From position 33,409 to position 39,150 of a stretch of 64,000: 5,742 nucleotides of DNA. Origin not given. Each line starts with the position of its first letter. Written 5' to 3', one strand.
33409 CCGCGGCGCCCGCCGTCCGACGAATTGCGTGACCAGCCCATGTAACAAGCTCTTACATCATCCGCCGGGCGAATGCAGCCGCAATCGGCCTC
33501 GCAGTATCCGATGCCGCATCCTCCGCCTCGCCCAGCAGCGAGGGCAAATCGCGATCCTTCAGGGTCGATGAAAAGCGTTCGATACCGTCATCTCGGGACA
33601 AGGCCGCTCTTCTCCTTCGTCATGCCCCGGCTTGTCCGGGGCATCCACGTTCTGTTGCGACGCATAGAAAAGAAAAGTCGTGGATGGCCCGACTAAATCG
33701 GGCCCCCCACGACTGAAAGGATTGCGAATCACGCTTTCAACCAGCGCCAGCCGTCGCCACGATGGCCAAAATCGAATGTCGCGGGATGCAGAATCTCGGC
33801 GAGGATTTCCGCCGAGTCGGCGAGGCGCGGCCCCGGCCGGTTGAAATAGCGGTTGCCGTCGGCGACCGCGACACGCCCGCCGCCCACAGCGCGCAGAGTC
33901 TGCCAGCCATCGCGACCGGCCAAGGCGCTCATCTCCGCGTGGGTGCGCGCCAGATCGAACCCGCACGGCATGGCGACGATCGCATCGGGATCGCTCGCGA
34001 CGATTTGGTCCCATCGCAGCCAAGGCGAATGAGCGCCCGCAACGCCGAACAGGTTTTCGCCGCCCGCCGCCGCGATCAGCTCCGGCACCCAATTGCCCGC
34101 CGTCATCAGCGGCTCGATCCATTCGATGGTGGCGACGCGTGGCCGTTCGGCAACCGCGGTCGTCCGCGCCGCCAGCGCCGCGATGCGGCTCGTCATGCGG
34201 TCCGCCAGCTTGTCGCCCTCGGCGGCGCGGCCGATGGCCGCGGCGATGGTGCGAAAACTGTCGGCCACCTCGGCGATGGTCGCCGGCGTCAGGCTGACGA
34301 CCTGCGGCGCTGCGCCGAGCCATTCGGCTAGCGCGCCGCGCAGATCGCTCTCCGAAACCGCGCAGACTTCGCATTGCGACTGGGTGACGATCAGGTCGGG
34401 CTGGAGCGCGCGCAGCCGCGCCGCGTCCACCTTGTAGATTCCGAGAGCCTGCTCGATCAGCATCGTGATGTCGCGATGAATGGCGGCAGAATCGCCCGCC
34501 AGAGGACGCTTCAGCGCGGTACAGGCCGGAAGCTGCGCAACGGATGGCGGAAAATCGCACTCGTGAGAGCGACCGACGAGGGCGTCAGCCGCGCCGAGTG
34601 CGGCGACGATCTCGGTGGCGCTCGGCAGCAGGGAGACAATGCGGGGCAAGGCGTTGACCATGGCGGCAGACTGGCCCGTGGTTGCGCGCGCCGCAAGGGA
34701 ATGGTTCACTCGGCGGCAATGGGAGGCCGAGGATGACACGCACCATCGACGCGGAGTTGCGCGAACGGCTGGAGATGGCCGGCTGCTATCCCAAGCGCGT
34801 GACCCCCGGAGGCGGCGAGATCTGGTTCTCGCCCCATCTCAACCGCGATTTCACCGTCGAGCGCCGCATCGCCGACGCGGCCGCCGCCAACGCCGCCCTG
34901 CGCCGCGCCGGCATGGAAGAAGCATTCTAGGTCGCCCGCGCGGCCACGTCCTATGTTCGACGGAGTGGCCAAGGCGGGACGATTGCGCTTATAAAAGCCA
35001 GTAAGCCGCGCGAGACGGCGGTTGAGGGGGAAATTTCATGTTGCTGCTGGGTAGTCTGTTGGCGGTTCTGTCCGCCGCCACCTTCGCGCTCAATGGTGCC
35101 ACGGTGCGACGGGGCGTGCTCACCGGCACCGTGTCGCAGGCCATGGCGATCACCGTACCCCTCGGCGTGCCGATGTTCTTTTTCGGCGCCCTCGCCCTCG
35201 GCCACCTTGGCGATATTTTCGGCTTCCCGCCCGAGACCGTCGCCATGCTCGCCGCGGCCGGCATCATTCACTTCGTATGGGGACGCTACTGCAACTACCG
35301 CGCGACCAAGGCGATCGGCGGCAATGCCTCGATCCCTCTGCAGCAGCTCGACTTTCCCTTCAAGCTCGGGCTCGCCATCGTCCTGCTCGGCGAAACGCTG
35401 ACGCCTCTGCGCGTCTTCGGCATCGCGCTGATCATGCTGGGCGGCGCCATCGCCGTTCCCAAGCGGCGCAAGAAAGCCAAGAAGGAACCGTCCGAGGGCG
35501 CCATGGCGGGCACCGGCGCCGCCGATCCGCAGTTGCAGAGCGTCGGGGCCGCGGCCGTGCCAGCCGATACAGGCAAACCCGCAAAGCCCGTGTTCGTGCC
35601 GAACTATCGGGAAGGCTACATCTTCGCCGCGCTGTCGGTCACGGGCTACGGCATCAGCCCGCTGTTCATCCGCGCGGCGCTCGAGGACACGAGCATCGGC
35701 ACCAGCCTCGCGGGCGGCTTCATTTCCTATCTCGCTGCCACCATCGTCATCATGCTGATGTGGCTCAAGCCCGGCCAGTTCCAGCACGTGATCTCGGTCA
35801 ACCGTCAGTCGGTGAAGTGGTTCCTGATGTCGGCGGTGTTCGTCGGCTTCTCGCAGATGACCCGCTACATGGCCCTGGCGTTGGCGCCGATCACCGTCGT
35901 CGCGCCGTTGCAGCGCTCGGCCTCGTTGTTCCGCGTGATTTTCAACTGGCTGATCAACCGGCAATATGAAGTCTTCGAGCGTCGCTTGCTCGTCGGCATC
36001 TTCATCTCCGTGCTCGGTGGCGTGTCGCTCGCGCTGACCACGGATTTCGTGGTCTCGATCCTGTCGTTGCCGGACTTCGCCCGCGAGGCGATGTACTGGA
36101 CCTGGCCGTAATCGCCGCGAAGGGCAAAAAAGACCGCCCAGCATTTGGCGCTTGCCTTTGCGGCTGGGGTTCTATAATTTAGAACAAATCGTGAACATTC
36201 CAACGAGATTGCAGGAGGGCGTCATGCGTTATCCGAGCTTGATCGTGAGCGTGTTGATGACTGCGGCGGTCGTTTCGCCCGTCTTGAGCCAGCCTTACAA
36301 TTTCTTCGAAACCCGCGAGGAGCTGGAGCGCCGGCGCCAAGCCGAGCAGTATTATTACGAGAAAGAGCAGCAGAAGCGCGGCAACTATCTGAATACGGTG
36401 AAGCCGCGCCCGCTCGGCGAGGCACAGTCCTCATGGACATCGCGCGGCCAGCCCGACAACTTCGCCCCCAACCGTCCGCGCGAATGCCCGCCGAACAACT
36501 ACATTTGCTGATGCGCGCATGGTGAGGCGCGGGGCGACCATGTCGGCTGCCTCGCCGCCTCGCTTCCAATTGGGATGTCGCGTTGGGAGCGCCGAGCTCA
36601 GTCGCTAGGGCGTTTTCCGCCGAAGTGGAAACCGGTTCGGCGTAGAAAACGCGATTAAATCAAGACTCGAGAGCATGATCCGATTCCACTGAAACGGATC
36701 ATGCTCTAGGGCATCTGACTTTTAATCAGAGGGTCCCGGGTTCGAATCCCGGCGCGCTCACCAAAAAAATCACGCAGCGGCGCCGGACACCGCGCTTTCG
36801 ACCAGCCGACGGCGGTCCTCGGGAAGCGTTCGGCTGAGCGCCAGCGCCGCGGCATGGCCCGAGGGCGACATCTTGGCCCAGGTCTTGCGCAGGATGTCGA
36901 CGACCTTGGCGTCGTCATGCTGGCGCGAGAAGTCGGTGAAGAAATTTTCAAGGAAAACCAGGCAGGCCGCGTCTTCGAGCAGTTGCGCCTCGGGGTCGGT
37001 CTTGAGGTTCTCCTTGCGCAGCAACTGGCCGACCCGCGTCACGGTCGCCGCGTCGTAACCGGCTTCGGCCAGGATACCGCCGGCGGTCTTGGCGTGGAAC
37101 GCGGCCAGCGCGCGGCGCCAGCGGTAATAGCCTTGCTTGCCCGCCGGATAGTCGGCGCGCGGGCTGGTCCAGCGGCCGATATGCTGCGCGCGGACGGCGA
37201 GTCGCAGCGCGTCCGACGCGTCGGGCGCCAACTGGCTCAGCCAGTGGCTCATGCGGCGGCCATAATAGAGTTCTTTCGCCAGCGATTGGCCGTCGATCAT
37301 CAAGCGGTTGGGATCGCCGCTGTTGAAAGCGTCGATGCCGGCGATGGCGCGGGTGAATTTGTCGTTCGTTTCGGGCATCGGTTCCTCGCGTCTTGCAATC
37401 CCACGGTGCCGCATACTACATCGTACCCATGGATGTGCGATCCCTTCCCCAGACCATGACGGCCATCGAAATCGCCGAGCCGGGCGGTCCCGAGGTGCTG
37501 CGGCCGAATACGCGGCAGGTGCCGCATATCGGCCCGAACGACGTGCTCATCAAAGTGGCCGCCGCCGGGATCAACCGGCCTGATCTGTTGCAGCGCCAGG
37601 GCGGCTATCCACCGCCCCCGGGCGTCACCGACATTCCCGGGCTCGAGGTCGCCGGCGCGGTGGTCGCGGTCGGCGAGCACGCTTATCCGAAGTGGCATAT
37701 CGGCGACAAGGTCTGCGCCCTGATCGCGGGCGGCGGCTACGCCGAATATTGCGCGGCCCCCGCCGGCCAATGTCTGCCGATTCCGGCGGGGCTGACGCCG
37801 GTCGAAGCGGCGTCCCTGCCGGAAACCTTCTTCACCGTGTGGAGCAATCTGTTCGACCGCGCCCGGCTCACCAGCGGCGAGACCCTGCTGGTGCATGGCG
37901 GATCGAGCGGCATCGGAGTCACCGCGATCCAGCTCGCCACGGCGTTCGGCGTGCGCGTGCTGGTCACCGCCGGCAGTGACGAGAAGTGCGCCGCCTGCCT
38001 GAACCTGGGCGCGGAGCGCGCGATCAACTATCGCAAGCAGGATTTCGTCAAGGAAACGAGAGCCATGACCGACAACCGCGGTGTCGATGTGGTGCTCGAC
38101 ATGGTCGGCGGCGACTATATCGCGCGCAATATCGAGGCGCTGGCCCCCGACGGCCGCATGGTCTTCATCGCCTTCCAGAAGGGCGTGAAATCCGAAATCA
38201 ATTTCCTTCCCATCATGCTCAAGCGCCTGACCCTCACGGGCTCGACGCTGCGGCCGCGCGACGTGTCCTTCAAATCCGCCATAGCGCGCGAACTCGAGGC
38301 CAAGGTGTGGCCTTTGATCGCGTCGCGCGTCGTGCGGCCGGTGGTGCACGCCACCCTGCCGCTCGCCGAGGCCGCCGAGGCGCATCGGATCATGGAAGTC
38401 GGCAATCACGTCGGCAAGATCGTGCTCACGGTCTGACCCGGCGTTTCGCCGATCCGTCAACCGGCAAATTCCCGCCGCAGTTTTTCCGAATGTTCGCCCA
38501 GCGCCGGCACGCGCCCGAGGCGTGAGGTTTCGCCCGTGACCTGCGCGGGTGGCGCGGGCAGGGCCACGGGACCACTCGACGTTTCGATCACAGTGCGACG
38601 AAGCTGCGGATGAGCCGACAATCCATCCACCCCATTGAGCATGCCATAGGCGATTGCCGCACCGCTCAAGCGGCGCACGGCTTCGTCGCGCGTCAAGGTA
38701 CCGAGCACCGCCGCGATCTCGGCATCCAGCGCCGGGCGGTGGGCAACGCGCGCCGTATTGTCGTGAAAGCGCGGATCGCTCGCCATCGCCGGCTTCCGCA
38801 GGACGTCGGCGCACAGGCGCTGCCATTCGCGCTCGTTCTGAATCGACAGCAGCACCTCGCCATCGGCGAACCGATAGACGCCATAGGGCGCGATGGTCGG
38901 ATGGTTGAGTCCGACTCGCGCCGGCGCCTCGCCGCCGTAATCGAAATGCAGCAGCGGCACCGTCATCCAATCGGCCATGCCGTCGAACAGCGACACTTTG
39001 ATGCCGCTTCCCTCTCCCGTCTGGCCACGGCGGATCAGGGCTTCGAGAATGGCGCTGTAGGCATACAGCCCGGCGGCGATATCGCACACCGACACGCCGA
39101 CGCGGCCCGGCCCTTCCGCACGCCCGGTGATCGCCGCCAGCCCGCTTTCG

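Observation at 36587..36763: tRNA-Lys(UUU) gene split in its D-loop by a 105-bp MITE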

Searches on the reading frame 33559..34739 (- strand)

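Call 12: search_protein_families(library=pfam, proteins=[window:33559-34560:-, window:33729-34739:-])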
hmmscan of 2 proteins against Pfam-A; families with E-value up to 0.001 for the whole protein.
window:33559-34560:- (333 aa): 0 families

window:33729-34739:- (336 aa): 1 family
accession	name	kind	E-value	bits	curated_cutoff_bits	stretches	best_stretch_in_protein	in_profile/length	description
PF01497.23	Peripla_BP_2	-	4.8e-22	79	27.5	1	34-294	1-232/235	Periplasmic binding protein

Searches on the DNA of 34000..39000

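Call 4: search_rna_families(source=window, start=34000, end=39000, threshold=evalue, max_evalue=1, show_alignments=3)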
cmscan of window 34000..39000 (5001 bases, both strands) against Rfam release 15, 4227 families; matches with E-value up to 1: 2.
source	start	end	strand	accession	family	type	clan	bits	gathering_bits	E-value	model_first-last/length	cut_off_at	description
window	36703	36752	+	RF00005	tRNA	Gene; tRNA;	CL00001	31.5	29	0.00097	10-63/71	no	tRNA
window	36598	36749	+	RF02600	BASRCI27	Gene; sRNA;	-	28.1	59.8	0.0033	1-167/167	no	Brucella sRNA CI27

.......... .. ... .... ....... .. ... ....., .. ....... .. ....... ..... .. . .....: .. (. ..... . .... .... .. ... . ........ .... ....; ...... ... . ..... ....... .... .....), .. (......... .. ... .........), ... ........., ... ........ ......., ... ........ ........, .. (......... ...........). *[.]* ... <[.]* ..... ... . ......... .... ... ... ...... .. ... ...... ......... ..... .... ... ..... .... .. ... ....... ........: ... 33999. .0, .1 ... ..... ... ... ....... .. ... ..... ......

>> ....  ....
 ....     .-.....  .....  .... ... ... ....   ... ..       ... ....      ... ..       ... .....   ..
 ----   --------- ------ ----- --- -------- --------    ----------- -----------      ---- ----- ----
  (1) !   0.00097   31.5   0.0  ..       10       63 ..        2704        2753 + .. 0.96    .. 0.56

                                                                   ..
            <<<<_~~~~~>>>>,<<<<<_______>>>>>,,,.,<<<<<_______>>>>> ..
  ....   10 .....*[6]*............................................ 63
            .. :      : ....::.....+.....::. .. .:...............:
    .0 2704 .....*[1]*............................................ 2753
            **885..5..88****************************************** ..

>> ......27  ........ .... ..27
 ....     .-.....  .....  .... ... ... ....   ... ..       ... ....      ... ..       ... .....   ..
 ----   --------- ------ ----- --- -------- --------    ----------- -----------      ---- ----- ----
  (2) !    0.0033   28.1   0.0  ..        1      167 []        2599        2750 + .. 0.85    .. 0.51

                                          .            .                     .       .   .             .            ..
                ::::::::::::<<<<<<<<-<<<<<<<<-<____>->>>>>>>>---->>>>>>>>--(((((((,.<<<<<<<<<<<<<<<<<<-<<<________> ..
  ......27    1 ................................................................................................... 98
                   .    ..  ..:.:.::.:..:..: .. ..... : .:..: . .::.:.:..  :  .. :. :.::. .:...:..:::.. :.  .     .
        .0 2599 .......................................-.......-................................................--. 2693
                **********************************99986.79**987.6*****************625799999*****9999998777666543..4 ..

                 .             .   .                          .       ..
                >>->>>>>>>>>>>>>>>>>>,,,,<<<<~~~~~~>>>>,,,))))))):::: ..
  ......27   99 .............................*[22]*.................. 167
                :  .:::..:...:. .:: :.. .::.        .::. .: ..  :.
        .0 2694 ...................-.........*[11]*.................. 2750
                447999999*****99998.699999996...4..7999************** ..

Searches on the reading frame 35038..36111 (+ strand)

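Call 12: search_protein_families(library=pfam, proteins=[window:35038-36111:+])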
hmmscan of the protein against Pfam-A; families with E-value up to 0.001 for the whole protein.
window:35038-36111:+ (357 aa): 1 family
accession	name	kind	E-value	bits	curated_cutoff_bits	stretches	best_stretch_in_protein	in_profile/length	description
PF00892.27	EamA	-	9.2e-14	52.3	28.2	2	4-137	2-131/135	EamA-like transporter family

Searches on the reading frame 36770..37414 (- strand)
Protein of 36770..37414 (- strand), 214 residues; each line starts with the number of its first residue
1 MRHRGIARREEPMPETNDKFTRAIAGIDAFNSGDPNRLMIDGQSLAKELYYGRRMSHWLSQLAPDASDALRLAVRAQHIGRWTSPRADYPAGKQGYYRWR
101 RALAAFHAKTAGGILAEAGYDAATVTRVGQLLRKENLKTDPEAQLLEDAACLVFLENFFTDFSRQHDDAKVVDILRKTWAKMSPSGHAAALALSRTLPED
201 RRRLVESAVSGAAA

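Call 12: search_protein_families(library=pfam, proteins=[window:36770-37414:-])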
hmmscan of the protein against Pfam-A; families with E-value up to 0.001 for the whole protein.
window:36770-37414:- (214 aa): 1 family
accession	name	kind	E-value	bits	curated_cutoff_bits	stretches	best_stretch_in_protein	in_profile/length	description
PF13875.12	DUF4202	-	3.2e-72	242.6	35.1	1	22-205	2-183/183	Domain of unknown function (DUF4202)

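Call 33: find_encoding_contigs(protein=window:36770-37414:-, flank=3000, max_places=10)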
Protein window:36770-37414:- (214 aa): no gene with exactly this product is on record in the collection.
